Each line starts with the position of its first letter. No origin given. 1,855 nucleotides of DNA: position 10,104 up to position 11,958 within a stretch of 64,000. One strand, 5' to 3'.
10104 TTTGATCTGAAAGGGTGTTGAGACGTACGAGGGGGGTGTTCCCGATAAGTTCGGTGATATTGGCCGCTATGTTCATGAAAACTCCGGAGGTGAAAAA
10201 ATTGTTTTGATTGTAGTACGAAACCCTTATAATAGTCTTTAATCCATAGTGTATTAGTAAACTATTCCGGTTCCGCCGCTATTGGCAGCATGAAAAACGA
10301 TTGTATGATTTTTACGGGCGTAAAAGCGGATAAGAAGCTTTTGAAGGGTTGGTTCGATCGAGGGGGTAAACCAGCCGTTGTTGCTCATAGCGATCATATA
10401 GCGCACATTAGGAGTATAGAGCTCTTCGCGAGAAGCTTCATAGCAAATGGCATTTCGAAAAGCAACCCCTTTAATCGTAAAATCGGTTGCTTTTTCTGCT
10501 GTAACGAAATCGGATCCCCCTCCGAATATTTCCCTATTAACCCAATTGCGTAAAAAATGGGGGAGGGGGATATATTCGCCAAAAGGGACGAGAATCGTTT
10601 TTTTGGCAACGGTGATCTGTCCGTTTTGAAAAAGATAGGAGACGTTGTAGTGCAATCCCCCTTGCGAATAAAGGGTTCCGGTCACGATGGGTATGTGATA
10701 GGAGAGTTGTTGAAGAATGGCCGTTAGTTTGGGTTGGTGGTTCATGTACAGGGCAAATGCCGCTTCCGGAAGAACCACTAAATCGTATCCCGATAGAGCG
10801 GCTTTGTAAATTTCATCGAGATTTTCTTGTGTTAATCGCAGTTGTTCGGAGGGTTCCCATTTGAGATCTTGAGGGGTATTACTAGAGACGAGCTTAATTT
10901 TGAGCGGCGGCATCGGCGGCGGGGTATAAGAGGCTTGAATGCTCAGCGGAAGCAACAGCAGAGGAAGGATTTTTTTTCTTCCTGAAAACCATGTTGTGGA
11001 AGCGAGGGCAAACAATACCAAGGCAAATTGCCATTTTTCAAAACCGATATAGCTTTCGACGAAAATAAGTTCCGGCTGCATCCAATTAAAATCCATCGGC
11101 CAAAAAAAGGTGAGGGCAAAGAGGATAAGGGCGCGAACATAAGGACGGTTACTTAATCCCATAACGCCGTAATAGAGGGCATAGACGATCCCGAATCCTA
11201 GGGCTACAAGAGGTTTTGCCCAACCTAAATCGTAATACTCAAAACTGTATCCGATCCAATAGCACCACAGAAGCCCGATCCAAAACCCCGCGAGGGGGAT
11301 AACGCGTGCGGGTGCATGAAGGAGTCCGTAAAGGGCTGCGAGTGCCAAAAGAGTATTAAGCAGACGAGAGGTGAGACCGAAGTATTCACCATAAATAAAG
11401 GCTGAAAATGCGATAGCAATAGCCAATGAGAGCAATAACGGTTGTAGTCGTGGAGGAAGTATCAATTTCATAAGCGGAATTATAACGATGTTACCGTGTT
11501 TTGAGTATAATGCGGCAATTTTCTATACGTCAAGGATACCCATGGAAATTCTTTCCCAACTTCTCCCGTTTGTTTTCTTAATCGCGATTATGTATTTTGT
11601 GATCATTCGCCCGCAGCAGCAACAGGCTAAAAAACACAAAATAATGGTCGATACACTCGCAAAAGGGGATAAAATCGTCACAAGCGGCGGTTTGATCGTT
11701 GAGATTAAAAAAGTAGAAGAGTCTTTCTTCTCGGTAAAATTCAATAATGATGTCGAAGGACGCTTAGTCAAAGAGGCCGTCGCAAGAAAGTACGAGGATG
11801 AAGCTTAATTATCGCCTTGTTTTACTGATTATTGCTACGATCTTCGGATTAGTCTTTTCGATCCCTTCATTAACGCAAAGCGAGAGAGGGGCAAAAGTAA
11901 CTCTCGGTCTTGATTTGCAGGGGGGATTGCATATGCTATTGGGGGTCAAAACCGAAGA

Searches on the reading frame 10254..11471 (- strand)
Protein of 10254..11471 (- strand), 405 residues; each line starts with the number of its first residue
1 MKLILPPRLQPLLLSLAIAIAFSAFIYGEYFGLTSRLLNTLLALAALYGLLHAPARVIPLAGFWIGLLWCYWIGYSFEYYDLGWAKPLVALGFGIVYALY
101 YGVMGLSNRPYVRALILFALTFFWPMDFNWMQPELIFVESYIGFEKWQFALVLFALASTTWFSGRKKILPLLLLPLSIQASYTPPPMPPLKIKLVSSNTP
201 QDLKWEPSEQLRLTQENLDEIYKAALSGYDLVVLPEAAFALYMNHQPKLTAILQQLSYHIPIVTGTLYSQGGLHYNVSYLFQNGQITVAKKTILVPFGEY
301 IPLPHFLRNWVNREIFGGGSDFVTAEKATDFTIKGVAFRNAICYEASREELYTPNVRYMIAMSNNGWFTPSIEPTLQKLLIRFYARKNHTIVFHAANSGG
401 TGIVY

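Call 17: search_protein_families(library=pfam, proteins=[window:10254-11471:-], max_evalue=0.001)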
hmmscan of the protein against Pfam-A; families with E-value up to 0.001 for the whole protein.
window:10254-11471:- (405 aa): 1 family
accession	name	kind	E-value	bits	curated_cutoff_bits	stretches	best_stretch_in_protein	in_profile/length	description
PF00795.27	CN_hydrolase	-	2.3e-09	37.4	23.2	1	203-400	10-210/256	Carbon-nitrogen hydrolase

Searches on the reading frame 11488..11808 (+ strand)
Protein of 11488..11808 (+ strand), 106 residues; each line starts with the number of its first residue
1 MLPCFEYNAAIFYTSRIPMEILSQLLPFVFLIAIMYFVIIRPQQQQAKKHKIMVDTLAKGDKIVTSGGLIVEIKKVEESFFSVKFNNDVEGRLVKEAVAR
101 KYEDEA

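Call 17: search_protein_families(library=pfam, proteins=[window:11488-11808:+], max_evalue=0.001)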
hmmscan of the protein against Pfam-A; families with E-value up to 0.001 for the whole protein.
window:11488-11808:+ (106 aa): 1 family
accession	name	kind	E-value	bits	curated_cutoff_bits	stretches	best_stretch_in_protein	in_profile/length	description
PF02699.20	YajC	-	1.2e-24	86.4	28.2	1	24-99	2-77/78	Preprotein translocase subunit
